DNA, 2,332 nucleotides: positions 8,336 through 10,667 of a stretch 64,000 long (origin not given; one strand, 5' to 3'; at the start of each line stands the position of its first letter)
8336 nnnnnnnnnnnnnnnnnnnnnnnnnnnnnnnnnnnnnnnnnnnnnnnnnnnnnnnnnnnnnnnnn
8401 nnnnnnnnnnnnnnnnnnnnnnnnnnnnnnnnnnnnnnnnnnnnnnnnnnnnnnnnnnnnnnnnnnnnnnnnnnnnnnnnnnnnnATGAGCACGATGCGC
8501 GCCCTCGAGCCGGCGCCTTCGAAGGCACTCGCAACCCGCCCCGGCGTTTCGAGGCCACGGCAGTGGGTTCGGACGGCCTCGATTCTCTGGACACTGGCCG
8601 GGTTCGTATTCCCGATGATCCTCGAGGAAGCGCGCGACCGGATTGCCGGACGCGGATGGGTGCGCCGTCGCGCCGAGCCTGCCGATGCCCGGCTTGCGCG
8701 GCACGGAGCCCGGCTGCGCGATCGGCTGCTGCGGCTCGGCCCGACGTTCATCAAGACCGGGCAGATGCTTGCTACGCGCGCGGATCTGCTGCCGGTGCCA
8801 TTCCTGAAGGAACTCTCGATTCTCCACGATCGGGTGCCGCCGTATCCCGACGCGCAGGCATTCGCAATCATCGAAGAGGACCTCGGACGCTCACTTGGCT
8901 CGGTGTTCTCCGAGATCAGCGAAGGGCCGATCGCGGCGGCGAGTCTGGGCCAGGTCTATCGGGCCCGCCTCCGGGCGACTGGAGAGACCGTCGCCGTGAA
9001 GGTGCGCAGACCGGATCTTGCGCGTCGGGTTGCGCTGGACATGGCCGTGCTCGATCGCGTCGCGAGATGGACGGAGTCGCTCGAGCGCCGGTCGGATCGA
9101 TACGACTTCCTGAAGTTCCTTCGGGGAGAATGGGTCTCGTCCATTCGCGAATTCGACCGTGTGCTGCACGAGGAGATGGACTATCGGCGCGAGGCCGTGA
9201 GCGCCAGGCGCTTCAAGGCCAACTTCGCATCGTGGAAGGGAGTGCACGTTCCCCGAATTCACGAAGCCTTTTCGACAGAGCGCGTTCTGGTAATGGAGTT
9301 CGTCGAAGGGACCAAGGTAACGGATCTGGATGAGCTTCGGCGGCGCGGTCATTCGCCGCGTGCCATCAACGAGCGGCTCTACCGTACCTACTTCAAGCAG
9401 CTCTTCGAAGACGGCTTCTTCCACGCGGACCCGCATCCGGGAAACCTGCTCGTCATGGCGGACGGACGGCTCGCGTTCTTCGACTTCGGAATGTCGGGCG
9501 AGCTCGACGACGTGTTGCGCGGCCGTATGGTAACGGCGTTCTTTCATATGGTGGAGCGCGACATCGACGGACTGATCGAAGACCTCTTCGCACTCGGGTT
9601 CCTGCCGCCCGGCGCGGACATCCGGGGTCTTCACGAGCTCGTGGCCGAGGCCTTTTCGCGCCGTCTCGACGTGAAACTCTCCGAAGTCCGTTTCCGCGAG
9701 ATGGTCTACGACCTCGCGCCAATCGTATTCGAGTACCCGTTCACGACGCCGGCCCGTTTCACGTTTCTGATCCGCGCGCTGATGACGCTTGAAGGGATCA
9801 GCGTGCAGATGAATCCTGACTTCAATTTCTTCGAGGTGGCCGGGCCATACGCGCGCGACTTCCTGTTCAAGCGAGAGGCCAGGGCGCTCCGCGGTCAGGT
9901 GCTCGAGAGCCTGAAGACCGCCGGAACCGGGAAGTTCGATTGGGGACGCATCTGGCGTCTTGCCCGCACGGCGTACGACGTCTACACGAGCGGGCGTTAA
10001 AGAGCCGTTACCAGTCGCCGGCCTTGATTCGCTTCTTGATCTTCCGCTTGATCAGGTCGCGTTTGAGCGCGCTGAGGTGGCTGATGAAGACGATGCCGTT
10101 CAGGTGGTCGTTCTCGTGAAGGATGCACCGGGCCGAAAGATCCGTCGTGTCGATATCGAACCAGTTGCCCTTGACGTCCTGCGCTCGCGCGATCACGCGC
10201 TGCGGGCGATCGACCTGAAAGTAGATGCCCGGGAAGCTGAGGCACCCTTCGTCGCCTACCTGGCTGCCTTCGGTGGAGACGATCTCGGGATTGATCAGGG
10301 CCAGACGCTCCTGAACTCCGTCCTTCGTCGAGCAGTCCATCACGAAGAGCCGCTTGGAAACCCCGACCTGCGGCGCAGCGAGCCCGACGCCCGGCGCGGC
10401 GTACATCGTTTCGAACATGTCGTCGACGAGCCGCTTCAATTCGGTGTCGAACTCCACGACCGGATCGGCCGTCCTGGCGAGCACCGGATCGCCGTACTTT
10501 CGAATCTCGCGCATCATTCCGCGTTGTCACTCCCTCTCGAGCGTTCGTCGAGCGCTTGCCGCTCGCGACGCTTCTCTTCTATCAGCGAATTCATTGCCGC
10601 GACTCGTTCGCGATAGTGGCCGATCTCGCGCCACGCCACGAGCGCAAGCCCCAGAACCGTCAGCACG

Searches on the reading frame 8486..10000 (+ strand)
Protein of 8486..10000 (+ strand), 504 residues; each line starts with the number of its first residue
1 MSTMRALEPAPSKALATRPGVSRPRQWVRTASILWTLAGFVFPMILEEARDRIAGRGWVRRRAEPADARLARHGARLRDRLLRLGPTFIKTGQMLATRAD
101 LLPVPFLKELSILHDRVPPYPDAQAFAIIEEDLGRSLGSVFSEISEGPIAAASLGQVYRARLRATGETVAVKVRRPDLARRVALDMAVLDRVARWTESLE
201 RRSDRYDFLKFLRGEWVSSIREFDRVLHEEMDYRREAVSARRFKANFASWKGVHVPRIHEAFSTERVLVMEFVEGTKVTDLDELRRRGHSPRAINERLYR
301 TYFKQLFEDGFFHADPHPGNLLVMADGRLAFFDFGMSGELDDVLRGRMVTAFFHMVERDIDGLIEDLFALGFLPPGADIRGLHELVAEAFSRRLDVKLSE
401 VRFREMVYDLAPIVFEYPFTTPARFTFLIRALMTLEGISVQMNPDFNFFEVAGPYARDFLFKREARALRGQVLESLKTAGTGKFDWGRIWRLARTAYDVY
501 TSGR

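Call 6: search_protein_families(library=pfam, proteins=[window:8486-10000:+], max_evalue=0.001)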
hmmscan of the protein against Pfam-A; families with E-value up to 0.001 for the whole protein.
window:8486-10000:+ (504 aa): 4 families
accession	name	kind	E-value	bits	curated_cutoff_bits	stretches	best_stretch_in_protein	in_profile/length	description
PF03109.22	ABC1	-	2.5e-77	259.7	22.9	1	113-365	2-242/244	ABC1 atypical kinase-like domain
PF00069.31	Pkinase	-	3.1e-07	30.5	31.7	1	257-342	62-150/263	Protein kinase domain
PF01636.29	APH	-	3.7e-06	27.3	23.2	1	298-338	154-198/239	Phosphotransferase enzyme family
PF01163.29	RIO1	-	3e-05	24.1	22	1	251-339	68-153/187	RIO domain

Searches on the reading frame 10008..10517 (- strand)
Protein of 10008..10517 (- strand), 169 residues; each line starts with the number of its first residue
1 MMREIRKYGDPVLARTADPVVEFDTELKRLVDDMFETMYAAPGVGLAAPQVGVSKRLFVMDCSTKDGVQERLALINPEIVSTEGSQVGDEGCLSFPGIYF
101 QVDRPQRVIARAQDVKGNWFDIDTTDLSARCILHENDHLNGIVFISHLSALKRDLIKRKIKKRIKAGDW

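Call 6: search_protein_families(library=pfam, proteins=[window:10008-10517:-], max_evalue=0.001)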
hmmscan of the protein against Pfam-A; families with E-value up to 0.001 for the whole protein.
window:10008-10517:- (169 aa): 1 family
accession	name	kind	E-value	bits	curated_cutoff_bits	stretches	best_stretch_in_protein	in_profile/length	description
PF01327.26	Pep_deformylase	-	7.5e-53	178.7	22.8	1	2-153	1-155/156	Polypeptide deformylase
